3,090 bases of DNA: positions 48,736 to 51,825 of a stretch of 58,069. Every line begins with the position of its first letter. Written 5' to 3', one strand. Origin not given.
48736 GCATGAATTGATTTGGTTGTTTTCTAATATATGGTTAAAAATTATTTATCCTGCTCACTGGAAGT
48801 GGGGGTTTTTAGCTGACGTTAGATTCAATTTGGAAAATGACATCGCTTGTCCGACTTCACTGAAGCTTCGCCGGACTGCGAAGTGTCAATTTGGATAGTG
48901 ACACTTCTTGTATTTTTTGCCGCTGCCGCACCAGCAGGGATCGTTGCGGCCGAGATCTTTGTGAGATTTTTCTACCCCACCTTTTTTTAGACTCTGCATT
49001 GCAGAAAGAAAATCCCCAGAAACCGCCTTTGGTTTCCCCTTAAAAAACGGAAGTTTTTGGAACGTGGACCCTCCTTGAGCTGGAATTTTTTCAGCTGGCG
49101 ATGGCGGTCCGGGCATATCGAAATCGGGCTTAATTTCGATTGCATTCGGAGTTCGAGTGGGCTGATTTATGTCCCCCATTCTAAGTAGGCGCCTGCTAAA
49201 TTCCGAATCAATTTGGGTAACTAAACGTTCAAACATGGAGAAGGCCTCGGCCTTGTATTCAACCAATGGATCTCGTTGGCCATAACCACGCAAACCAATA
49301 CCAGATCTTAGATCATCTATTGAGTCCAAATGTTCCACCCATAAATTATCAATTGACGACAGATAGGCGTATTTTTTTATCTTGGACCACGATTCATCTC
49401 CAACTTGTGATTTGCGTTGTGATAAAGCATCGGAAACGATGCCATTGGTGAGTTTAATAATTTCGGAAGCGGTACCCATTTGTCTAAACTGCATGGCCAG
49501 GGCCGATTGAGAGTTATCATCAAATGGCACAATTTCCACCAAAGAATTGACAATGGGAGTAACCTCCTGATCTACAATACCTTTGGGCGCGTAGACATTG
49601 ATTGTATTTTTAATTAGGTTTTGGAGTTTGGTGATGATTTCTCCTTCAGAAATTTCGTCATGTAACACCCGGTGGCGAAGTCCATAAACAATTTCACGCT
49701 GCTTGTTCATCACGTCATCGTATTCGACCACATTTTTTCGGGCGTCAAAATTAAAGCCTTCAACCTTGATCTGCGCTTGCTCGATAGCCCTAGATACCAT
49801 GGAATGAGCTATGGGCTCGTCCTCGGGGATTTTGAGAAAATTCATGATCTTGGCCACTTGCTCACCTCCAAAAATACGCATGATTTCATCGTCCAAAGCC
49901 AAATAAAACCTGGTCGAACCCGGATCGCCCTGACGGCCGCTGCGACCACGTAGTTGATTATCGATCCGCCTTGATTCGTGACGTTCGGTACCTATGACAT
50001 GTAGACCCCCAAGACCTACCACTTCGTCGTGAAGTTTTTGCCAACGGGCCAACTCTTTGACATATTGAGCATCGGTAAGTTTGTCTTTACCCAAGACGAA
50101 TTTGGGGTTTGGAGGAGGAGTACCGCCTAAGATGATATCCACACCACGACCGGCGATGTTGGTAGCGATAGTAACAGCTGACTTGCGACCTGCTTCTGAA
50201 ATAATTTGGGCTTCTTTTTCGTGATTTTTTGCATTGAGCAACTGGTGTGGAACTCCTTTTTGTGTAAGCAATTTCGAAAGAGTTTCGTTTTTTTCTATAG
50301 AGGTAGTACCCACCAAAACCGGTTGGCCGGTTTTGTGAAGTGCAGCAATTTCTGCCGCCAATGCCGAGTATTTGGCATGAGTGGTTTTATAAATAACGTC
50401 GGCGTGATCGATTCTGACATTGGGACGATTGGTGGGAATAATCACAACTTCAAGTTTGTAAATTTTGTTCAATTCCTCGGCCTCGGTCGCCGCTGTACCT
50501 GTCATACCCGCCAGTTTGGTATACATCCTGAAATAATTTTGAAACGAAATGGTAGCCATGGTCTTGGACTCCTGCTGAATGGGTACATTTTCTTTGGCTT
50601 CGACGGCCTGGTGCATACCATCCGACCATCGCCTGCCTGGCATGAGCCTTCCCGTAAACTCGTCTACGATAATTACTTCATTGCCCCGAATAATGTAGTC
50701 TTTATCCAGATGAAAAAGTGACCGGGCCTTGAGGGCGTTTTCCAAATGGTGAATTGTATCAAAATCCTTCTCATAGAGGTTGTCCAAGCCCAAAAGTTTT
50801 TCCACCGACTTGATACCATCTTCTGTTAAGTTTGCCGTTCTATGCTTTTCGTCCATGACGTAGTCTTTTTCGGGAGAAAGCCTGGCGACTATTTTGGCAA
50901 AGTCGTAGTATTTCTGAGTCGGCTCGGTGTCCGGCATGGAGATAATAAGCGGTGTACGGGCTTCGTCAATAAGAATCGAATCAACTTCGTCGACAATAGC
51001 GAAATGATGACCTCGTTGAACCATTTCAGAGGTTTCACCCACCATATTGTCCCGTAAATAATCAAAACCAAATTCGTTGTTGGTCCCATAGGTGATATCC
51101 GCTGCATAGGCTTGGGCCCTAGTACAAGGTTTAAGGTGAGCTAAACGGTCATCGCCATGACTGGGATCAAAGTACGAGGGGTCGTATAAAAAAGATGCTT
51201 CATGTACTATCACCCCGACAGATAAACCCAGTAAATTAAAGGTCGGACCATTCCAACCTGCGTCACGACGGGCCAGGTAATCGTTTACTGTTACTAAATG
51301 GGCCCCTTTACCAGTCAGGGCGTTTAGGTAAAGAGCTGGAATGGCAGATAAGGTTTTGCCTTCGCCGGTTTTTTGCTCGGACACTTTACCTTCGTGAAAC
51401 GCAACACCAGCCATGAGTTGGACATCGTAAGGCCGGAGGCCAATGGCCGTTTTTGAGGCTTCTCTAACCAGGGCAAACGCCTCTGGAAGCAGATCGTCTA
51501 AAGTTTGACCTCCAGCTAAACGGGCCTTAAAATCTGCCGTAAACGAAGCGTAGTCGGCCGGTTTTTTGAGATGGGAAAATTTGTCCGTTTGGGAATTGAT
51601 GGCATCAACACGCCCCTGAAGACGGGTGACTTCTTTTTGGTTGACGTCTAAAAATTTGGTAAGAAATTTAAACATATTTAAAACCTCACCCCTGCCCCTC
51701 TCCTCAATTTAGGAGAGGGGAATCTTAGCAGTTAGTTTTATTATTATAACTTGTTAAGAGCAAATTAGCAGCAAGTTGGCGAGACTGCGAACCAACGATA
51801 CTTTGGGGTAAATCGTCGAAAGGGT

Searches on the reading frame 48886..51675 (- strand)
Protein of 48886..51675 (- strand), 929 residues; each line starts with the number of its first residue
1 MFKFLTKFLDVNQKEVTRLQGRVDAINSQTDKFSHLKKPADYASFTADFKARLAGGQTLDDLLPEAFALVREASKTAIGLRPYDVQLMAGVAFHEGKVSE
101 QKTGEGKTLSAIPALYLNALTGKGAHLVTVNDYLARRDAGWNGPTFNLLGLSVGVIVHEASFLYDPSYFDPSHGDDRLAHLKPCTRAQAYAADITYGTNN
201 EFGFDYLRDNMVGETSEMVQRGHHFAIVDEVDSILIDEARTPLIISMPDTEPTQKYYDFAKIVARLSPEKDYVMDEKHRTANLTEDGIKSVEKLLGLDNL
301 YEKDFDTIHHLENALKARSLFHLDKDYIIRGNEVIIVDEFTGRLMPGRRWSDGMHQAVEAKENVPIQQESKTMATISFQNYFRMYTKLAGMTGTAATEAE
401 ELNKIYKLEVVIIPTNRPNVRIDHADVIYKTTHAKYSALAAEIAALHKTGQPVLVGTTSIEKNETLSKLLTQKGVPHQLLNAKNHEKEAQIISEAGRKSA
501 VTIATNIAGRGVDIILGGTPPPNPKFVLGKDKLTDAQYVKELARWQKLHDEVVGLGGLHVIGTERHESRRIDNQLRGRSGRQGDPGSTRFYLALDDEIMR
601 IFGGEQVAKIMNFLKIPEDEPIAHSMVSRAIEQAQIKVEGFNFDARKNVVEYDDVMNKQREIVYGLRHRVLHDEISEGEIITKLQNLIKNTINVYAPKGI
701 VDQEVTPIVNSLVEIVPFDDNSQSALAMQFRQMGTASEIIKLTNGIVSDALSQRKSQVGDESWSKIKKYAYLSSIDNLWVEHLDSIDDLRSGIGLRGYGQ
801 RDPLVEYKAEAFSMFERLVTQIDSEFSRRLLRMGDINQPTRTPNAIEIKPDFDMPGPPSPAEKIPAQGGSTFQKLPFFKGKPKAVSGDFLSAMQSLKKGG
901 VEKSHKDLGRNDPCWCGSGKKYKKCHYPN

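Call 77: search_protein_families(library=pfam, proteins=[window:48886-51675:-], max_evalue=0.00001)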
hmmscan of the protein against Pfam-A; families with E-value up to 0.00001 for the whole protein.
window:48886-51675:- (929 aa): 5 families
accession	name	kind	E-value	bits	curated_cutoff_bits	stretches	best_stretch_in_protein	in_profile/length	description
PF07517.20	SecA_DEAD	-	2.4e-112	375.4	24.6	1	8-402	4-289/290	SecA DEAD-like domain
PF21090.3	P-loop_SecA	-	5.2e-84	281.4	27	1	418-619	1-205/205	SecA P-loop domain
PF07516.18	SecA_SW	-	1.5e-54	185.6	26.7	1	621-833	1-199/200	SecA Wing and Scaffold domain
PF01043.26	SecA_PP_bind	-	2.5e-40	137.9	23.5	1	253-359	3-110/110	SecA preprotein cross-linking domain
PF02810.21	SEC-C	-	1.5e-10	41.2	20.4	1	910-928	1-19/19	SEC-C motif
